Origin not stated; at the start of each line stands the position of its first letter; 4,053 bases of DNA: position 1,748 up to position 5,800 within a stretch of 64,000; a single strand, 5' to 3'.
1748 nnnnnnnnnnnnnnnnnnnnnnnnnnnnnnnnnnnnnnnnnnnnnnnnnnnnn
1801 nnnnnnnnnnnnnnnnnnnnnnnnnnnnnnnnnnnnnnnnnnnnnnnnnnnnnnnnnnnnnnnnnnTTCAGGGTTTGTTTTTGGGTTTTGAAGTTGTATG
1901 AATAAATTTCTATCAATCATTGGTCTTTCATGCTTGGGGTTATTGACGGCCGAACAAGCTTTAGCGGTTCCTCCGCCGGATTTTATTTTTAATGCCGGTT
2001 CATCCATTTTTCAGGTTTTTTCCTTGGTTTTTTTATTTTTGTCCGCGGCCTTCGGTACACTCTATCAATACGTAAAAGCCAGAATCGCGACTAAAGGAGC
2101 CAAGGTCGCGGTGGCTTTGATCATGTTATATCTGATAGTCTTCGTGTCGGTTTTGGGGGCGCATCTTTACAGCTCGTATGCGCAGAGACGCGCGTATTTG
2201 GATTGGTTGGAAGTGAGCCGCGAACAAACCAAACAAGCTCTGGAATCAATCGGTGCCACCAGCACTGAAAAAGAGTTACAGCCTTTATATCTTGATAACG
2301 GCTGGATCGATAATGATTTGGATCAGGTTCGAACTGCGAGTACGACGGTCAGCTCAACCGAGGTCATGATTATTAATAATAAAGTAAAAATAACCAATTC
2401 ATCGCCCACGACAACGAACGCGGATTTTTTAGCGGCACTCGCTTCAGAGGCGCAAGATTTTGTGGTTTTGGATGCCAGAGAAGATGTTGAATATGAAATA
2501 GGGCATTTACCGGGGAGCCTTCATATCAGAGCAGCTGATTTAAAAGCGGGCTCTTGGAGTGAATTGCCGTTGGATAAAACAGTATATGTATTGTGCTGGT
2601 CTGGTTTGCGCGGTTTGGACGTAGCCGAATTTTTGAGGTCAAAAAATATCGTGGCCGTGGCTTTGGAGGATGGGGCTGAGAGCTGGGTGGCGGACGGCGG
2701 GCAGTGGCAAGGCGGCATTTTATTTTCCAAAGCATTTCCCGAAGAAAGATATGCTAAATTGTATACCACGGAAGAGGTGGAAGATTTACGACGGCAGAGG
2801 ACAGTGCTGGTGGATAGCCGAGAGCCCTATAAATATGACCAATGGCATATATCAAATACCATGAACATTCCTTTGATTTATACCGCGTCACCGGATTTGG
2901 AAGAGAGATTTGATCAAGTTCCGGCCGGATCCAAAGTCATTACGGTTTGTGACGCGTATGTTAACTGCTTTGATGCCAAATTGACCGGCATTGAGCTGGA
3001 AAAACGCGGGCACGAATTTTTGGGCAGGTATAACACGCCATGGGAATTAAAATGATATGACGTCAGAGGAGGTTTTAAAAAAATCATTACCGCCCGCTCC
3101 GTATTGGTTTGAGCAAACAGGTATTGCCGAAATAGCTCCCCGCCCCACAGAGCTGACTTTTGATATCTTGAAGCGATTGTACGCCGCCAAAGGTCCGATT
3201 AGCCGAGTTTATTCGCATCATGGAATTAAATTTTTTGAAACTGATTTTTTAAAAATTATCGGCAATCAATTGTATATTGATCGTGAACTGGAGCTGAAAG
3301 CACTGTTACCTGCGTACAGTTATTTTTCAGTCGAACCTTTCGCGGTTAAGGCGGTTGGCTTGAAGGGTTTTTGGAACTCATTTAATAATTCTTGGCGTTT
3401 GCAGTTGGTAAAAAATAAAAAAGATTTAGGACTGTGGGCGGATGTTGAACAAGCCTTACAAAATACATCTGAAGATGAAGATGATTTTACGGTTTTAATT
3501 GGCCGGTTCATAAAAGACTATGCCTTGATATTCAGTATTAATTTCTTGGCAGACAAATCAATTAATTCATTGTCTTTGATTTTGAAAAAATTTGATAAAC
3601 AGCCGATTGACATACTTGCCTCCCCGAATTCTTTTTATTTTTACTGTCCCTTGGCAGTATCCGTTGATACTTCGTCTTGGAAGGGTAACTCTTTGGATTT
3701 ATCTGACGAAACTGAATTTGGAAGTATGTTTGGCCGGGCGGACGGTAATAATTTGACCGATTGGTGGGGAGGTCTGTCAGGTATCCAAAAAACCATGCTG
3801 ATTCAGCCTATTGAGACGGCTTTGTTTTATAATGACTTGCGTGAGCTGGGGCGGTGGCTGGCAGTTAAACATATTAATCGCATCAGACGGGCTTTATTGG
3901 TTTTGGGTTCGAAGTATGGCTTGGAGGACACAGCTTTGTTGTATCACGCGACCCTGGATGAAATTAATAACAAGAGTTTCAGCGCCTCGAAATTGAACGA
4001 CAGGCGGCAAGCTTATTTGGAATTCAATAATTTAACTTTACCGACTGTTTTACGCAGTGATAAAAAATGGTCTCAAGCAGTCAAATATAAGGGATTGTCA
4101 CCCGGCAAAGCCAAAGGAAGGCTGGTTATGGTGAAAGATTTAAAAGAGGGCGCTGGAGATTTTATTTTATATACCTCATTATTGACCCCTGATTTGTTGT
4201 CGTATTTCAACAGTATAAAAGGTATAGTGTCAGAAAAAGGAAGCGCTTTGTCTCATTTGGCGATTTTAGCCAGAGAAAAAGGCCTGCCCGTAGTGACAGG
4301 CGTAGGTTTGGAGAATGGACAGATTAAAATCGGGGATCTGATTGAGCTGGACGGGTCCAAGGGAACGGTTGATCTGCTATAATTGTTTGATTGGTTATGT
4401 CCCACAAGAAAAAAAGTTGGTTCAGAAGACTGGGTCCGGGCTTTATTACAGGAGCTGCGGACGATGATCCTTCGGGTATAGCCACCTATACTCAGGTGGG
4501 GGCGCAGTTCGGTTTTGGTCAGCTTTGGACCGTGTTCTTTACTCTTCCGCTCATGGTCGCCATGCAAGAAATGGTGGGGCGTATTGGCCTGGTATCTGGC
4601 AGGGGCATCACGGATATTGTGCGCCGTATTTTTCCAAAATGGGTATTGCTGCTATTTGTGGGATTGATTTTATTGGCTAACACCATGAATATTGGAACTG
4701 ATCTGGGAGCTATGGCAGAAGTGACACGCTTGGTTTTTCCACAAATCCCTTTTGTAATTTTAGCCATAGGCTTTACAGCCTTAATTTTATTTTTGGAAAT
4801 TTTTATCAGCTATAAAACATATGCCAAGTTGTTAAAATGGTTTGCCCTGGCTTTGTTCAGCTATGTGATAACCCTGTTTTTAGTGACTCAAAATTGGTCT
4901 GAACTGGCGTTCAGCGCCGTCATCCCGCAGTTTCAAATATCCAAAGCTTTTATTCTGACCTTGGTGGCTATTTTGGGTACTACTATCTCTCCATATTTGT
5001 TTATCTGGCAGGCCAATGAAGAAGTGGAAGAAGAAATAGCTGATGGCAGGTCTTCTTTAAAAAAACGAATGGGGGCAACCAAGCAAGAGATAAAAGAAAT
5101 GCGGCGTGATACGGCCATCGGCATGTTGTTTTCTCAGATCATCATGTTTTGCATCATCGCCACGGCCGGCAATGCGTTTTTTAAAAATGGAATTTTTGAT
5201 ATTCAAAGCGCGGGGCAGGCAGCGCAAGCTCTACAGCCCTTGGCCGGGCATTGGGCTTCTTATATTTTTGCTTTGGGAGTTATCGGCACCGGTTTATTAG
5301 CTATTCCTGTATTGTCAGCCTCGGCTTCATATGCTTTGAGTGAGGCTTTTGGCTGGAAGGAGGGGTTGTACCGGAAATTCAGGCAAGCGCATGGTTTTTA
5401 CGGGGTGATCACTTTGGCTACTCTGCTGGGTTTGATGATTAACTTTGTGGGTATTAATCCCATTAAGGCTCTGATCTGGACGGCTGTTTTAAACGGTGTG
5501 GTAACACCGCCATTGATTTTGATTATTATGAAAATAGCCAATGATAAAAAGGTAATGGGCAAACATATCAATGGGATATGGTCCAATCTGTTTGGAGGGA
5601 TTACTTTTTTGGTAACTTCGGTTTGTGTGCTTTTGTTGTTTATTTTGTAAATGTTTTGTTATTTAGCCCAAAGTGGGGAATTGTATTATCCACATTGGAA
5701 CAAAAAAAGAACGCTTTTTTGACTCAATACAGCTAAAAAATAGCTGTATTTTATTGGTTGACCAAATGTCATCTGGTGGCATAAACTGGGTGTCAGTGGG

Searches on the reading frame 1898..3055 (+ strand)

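Call 67: search_protein_families(library=pfam, max_evalue=0.00001, proteins=[window:1898-3055:+])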
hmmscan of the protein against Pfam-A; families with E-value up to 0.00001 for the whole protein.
window:1898-3055:+ (385 aa): 1 family
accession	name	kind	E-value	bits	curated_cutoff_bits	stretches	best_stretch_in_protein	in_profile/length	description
PF00581.25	Rhodanese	-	1.2e-19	71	22.2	1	183-265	9-101/102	Rhodanese-like domain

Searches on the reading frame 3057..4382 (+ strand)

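Call 67: search_protein_families(library=pfam, max_evalue=0.00001, proteins=[window:3057-4382:+])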
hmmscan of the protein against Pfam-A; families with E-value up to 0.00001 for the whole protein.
window:3057-4382:+ (441 aa): 1 family
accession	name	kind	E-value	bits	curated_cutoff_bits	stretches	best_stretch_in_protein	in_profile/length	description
PF00391.29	PEP-utilizers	-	5.2e-16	58.5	23.1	1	369-436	5-72/72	PEP-utilising enzyme, mobile domain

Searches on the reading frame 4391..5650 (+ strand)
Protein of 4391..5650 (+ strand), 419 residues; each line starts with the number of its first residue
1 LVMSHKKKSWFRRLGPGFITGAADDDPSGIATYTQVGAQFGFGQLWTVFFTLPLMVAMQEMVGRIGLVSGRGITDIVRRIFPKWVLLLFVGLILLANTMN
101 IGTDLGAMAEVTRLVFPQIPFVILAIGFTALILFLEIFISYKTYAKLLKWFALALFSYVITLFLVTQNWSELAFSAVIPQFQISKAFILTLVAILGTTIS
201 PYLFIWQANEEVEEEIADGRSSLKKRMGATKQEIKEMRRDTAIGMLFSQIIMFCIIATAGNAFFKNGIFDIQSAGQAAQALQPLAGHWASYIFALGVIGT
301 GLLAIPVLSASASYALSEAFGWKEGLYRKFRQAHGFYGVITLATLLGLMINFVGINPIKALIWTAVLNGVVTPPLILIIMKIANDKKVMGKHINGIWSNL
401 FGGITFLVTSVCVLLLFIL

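Call 67: search_protein_families(library=pfam, max_evalue=0.00001, proteins=[window:4391-5650:+])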
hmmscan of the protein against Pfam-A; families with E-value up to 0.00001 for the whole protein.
window:4391-5650:+ (419 aa): 1 family
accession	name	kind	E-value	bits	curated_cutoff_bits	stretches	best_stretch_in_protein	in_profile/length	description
PF01566.24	Nramp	-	3.8e-82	276.6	29.8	1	30-395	1-356/357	Natural resistance-associated macrophage protein-like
